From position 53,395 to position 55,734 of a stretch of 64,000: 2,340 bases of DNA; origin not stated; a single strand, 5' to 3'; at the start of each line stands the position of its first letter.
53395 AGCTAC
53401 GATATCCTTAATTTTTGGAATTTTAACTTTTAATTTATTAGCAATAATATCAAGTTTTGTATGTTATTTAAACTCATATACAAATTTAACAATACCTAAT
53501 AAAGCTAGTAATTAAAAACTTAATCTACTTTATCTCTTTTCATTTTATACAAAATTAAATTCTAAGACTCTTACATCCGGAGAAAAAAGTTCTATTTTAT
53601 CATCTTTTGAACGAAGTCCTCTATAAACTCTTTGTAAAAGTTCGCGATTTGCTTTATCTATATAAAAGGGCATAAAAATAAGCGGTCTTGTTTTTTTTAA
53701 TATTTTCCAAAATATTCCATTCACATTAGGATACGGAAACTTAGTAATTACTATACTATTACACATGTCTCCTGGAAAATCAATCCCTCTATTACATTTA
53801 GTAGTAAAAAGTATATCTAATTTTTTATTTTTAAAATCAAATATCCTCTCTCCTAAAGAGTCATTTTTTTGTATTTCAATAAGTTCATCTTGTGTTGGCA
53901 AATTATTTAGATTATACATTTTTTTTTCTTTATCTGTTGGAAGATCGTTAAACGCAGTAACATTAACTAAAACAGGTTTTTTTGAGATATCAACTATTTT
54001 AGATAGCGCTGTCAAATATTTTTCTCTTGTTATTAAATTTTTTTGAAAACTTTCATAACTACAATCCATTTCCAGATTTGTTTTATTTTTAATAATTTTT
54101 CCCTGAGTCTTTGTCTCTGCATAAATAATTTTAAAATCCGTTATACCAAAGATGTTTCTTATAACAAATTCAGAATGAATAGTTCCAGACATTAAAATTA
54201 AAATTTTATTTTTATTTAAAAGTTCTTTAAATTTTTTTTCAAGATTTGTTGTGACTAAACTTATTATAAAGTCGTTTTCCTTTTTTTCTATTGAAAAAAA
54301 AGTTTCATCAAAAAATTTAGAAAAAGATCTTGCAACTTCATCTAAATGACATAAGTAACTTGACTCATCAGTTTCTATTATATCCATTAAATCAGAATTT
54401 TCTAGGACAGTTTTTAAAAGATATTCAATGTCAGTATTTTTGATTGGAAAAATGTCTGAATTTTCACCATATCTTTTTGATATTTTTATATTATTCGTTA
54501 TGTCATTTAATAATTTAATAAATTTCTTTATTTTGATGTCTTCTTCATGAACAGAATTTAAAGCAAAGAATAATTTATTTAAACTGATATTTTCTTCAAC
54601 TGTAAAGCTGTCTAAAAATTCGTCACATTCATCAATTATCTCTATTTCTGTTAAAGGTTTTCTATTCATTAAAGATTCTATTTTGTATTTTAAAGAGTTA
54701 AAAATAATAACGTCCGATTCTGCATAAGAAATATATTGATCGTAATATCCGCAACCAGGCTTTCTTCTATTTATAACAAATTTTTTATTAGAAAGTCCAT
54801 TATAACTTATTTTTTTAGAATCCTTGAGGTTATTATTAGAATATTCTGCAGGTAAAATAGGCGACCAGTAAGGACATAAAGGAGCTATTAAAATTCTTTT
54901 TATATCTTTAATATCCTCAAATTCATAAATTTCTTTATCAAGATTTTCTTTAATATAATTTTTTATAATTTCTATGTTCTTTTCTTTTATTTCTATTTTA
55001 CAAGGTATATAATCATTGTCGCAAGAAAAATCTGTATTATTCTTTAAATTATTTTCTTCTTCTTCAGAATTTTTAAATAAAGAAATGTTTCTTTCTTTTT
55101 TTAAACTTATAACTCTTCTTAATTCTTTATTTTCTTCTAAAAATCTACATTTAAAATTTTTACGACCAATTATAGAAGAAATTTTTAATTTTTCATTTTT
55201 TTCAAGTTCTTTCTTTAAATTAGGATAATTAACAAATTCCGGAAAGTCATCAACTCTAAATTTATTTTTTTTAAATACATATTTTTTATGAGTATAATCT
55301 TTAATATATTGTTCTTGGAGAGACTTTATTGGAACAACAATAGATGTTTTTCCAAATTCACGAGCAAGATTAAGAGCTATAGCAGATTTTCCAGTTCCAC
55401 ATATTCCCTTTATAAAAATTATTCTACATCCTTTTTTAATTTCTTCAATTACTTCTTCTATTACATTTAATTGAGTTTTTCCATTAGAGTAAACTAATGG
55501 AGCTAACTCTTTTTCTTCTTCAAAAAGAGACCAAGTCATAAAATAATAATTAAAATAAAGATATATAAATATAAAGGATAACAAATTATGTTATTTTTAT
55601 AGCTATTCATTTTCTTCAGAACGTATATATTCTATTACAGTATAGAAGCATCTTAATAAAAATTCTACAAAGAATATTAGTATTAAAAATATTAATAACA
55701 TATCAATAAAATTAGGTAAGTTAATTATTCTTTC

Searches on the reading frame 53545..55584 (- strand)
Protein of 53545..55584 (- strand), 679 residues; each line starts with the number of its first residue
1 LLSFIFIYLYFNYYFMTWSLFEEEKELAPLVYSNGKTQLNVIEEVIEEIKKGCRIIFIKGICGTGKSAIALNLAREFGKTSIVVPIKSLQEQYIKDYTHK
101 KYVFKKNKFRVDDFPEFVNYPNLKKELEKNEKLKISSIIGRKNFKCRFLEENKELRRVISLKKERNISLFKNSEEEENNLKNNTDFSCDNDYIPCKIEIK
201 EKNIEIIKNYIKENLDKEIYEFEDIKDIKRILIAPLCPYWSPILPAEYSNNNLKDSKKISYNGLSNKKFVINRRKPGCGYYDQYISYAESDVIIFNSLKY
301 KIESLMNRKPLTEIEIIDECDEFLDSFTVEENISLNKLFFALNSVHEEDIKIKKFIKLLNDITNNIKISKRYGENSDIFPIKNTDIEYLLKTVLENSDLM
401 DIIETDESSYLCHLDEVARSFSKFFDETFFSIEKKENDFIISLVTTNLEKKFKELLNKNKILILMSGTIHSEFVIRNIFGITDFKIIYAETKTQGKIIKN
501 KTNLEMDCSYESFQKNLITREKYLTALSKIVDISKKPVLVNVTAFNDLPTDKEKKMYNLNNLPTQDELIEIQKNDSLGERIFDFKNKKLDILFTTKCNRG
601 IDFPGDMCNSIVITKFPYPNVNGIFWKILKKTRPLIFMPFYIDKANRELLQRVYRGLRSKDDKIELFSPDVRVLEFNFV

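Call 9: search_protein_families(library=pfam, proteins=[window:53545-55584:-], max_evalue=0.01)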
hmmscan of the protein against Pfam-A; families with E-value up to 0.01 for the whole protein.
window:53545-55584:- (679 aa): 7 families
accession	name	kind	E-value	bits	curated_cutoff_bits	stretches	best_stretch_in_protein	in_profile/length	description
PF13307.12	Helicase_C_2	-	2.1e-11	44.6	25.3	1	530-675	4-156/170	Helicase C-terminal domain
PF04851.21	ResIII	-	1.9e-06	28.3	22.5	1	37-118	7-88/164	Type III restriction enzyme, res subunit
PF06068.19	TIP49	-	2.9e-05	23.8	23.8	1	39-87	36-84/347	TIP49 P-loop domain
PF20720.3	nSTAND3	-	0.00051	20.2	27.2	1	49-140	13-96/155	Novel STAND NTPase 3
PF09848.15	SLFN-g3_helicase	-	0.0017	18.1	24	1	54-108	2-42/354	Schlafen group 3, DNA/RNA helicase domain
PF00270.35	DEAD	-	0.0019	18.4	26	0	43-102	5-70/167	DEAD/DEAH box helicase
PF13238.12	AAA_18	-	0.0041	18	29.4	0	56-116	1-44/128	AAA domain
